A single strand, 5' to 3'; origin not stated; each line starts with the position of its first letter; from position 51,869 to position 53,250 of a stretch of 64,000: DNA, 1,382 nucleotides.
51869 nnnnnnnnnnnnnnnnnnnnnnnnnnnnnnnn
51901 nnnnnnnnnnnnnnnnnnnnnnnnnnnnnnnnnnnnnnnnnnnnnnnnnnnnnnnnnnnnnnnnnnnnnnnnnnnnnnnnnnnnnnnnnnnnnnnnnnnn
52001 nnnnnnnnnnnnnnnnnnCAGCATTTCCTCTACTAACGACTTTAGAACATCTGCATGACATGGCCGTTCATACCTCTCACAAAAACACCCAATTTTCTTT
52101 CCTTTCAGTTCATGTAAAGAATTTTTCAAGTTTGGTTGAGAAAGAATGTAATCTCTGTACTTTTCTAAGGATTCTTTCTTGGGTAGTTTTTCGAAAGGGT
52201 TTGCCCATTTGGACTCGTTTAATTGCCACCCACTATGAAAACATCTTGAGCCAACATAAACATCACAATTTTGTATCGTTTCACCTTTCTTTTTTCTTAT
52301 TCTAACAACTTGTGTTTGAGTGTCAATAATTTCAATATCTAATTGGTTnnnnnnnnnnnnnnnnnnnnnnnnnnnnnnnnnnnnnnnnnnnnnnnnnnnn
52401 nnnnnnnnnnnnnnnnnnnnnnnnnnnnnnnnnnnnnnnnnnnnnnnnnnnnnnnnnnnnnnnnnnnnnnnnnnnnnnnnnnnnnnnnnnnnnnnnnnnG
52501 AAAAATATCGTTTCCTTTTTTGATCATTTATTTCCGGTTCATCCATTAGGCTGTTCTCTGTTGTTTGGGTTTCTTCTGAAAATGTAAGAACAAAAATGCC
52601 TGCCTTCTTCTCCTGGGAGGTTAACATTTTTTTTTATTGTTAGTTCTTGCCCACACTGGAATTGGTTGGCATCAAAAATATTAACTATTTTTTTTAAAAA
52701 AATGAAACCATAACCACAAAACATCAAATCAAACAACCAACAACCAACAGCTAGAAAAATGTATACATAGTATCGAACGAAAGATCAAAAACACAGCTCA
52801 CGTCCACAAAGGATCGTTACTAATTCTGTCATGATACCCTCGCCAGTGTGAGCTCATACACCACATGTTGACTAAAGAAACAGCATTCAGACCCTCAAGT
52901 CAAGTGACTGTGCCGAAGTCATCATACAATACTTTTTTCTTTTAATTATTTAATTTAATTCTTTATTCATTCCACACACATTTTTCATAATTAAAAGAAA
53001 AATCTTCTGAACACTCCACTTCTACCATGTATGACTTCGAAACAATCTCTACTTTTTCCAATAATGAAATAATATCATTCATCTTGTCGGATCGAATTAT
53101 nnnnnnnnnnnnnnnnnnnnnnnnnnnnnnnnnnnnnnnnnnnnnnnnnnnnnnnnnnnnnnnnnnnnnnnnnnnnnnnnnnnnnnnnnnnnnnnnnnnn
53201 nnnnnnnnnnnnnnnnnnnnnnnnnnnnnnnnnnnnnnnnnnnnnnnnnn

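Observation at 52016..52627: Bacterial/phage-type DUF4326 gene embedded between eukaryotic housekeeping genes (HGT candidate)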

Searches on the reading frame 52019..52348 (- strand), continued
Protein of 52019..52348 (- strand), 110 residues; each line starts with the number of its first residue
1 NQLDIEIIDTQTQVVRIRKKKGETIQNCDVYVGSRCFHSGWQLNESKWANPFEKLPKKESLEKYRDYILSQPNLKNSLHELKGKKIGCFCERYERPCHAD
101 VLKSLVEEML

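Call 40: get_annotated_region(hit=H19, flank=1500)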
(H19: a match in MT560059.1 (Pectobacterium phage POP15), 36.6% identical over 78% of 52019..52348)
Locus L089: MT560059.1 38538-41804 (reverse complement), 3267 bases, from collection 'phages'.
description: Pectobacterium phage POP15, complete genome.
organism: Pectobacterium phage POP15 (NCBI taxid 2759209)
taxonomy: Viruses; Duplodnaviria; Heunggongvirae; Uroviricota; Caudoviricetes; Vequintavirinae; Certrevirus
host: Pectobacterium carotovorum subsp. carotovorum 27; source: sewage; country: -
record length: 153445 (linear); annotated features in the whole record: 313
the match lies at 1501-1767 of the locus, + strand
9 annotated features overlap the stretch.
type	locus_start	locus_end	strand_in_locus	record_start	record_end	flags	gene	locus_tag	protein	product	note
CDS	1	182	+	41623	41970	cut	-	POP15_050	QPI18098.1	hypothetical protein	-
CDS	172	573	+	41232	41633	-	-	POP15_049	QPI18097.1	hypothetical protein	-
CDS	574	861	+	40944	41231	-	-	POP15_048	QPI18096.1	hypothetical protein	-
CDS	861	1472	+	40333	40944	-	-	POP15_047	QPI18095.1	hypothetical protein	-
CDS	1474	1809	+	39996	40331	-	-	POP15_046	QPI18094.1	hypothetical protein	-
CDS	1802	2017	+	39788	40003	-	-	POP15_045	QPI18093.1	hypothetical protein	-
CDS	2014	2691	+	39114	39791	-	-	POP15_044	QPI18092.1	hypothetical protein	-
CDS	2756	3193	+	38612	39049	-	-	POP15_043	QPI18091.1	hypothetical protein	-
CDS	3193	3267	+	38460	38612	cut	-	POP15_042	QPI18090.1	hypothetical protein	-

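Call 46: search_solved_structures(query=A1, max_evalue=1, show_alignments=2)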
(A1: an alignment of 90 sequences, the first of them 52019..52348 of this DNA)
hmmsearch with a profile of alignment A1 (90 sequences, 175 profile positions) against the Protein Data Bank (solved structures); distinct sequences matched with E-value up to 1: 0.

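Call 56: search_protein_families(library=pfam, proteins=[L008:2170-2928:+, L008:1088-2173:+, L008:2929-4521:+, L008:5340-6278:+, L005:68-967:+, L011:1017-2486:-, L011:4810-5670:-, L012:546-1637:+, L006:713-2440:+, L007:558-2936:+], max_evalue=0.001)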
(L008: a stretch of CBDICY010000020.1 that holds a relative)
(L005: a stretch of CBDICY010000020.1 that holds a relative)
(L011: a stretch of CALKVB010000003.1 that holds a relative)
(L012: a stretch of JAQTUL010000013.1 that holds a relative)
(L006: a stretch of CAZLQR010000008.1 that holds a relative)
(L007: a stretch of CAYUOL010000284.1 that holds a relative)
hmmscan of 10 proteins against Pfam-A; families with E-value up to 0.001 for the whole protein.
L008:2170-2928:+ (252 aa): 7 families
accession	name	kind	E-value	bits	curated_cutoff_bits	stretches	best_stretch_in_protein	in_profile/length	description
PF04665.18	Pox_A32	-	8.3e-10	39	22.8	1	19-156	12-140/242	Poxvirus A32 protein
PF13191.12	AAA_16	-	4.2e-06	27.8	32.6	1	23-141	27-161/167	AAA ATPase domain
PF13401.12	AAA_22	-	2.6e-05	25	27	1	23-126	8-96/130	AAA domain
PF00931.28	NB-ARC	-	6.8e-05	22.7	23.5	1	24-125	22-112/248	NB-ARC domain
PF25201.1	nSTAND6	-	0.00011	22.6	27.7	1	23-91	21-83/148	Novel STAND NTPase 6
PF01637.24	ATPase_2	-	0.00024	21.5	33.2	1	23-141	23-141/225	ATPase domain predominantly from Archaea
PF20720.3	nSTAND3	-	0.00076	19.6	27.2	0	22-44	19-41/155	Novel STAND NTPase 3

L008:1088-2173:+ (361 aa): 1 family
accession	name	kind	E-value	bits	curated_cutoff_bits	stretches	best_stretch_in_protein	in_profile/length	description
PF00665.32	rve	-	1.8e-15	57.4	32.6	1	118-203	5-94/102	Integrase core domain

L008:2929-4521:+ (530 aa): 2 families
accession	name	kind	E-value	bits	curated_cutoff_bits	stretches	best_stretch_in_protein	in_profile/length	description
PF14216.11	DUF4326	-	3.8e-14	53.6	25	1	30-116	1-82/82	Domain of unknown function (DUF4326)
PF08719.17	NADAR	-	6.4e-05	23.7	35.1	1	141-306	9-156/163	NADAR domain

L008:5340-6278:+ (313 aa): 0 families

L005:68-967:+ (299 aa): 0 families

L011:1017-2486:- (489 aa): 0 families

L011:4810-5670:- (286 aa): 1 family
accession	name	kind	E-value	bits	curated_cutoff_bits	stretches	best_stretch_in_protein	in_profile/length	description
PF24679.1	Nodulin_C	-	0.00022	21.6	26.5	0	9-46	21-58/88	Nodulin C-terminal domain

L012:546-1637:+ (363 aa): 1 family
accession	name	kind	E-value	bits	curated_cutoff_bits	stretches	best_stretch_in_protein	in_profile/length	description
PF00644.27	PARP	-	3.2e-05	24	26.7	1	186-319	1-138/199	Poly(ADP-ribose) polymerase catalytic domain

L006:713-2440:+ (575 aa): 2 families
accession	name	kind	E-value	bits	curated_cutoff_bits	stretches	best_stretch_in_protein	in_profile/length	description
PF25043.1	DUF7788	-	1.8e-57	194.6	27.1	1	309-483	2-186/221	Domain of unknown function (DUF7788)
PF11443.14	DUF2828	-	5.2e-50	170.9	29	2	127-306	207-405/405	Domain of unknown function (DUF2828)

L007:558-2936:+ (792 aa): 0 families

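Call 59: find_encoding_contigs(protein=P0182, flank=6000, max_places=2)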
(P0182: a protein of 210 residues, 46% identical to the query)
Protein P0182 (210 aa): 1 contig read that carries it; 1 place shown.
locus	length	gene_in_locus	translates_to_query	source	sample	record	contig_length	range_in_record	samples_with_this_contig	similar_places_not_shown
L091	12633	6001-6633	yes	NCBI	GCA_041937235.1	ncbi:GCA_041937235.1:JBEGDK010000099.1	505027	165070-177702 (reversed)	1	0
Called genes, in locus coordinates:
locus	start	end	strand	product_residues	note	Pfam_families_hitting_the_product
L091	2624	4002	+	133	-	-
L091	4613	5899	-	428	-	PF12799:LRR_4 (faint)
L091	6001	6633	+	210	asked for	PF14216:DUF4326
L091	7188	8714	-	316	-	-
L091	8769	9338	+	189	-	-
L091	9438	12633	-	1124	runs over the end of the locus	PF00069:Pkinase, PF07714:PK_Tyr_Ser-Thr, PF00069:Pkinase, PF07714:PK_Tyr_Ser-Thr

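Call 62: search_protein_families(library=pfam, proteins=[P0222, P0179, P0238, P0270, P0235], max_evalue=0.001)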
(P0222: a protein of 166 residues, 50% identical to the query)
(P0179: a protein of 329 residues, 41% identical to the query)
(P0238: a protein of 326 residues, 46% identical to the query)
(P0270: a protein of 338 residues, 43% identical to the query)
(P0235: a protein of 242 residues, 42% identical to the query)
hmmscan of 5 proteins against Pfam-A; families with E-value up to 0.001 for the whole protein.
P0222 (166 aa): 2 families
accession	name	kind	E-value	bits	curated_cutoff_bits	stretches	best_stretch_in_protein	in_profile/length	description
PF14216.11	DUF4326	-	8.8e-29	100.4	25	1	72-159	1-82/82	Domain of unknown function (DUF4326)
PF19067.5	DUF5763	-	1.9e-05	24.5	26.3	1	3-28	4-29/39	Family of unknown function (DUF5763)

P0179 (329 aa): 1 family
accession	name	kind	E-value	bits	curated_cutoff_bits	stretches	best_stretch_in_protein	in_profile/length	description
PF14216.11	DUF4326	-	1.5e-34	118.9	25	2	239-326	1-82/82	Domain of unknown function (DUF4326)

P0238 (326 aa): 1 family
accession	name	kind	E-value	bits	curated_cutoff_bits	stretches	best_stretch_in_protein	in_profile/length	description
PF14216.11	DUF4326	-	2.6e-25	89.3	25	1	232-318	2-82/82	Domain of unknown function (DUF4326)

P0270 (338 aa): 1 family
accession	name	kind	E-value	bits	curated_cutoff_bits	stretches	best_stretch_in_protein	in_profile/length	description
PF14216.11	DUF4326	-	1.3e-22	80.6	25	1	11-97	1-81/82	Domain of unknown function (DUF4326)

P0235 (242 aa): 1 family
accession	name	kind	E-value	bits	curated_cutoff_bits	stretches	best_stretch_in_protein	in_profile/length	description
PF14216.11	DUF4326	-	4.3e-22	79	25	1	67-151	1-82/82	Domain of unknown function (DUF4326)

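Call 67: list_cluster_members(proteins=[P0183, P0185, P0190, P0202, P0215, P0261, P0212, P0245, P0258, P0230])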
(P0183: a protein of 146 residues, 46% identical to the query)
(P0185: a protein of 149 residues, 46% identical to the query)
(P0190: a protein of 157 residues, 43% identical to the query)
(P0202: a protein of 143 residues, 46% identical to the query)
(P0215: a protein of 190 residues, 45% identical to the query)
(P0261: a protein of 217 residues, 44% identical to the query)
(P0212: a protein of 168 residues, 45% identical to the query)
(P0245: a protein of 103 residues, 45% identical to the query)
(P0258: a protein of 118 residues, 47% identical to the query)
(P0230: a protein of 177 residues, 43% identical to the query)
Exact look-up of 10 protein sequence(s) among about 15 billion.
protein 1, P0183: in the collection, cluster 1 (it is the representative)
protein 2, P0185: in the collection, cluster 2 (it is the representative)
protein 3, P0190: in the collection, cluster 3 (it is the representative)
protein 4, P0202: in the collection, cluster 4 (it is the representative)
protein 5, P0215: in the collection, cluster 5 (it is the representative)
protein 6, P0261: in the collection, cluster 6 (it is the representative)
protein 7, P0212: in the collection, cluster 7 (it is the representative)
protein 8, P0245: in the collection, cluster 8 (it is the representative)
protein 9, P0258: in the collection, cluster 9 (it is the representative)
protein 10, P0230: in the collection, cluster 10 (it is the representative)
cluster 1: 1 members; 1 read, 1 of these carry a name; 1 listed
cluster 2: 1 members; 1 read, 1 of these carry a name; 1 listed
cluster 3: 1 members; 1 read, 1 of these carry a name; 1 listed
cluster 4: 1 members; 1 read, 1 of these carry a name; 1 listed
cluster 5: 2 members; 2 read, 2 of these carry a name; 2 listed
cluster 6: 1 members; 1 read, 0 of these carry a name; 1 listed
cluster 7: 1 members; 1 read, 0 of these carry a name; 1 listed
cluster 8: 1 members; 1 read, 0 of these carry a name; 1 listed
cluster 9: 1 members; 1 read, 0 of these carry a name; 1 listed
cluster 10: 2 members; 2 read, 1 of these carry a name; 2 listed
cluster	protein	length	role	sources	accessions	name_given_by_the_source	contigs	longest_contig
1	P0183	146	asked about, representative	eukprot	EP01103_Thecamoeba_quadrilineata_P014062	TRINITY_DN4078_c0_g1_i4.p1 TRINITY_DN4078_c0_g1~~TRINITY_DN4078_c0_g1_i4.p1 ORF ...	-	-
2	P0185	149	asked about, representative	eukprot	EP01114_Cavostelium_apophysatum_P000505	TRINITY_DN10457_c0_g1_i1.p1 TRINITY_DN10457_c0_g1~~TRINITY_DN10457_c0_g1_i1.p1 ORF ...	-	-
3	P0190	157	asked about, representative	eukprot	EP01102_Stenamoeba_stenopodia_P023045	TRINITY_DN9802_c0_g2_i1.p2 TRINITY_DN9802_c0_g2~~TRINITY_DN9802_c0_g2_i1.p2 ORF ...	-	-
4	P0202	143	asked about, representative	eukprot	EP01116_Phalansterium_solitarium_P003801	TRINITY_DN14627_c0_g1_i1.p2 TRINITY_DN14627_c0_g1~~TRINITY_DN14627_c0_g1_i1.p2 ORF ...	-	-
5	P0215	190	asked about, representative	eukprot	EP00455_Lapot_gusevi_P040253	TRINITY_DN4546_c0_g1_i2.p1 TRINITY_DN4546_c0_g1~~TRINITY_DN4546_c0_g1_i2.p1 ORF ...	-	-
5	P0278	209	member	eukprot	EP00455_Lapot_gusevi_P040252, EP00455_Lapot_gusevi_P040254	TRINITY_DN4546_c0_g1_i1.p1 TRINITY_DN4546_c0_g1~~TRINITY_DN4546_c0_g1_i1.p1 ORF ...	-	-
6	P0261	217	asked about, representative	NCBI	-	-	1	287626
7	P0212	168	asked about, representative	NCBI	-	-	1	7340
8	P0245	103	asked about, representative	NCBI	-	-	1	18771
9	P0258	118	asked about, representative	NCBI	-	-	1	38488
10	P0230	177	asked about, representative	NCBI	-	-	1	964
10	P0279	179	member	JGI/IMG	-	hypothetical protein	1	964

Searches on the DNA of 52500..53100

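Call 72: search_rna_families(source=window, start=52500, end=53100, threshold=evalue, max_evalue=1, show_alignments=2)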
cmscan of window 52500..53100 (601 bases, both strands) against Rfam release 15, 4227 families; matches with E-value up to 1: 2.
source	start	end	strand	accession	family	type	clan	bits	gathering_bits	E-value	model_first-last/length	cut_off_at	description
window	52640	52709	-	RF04345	Plastid-rps12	Cis-reg;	-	23.8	78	0.76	1-97/97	no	Plastid-rps12 3UTR RNA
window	52614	52649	+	RF00694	mir-137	Gene; miRNA;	CL00092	20.2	56.7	0.17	19-54/72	no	mir-137 microRNA precursor family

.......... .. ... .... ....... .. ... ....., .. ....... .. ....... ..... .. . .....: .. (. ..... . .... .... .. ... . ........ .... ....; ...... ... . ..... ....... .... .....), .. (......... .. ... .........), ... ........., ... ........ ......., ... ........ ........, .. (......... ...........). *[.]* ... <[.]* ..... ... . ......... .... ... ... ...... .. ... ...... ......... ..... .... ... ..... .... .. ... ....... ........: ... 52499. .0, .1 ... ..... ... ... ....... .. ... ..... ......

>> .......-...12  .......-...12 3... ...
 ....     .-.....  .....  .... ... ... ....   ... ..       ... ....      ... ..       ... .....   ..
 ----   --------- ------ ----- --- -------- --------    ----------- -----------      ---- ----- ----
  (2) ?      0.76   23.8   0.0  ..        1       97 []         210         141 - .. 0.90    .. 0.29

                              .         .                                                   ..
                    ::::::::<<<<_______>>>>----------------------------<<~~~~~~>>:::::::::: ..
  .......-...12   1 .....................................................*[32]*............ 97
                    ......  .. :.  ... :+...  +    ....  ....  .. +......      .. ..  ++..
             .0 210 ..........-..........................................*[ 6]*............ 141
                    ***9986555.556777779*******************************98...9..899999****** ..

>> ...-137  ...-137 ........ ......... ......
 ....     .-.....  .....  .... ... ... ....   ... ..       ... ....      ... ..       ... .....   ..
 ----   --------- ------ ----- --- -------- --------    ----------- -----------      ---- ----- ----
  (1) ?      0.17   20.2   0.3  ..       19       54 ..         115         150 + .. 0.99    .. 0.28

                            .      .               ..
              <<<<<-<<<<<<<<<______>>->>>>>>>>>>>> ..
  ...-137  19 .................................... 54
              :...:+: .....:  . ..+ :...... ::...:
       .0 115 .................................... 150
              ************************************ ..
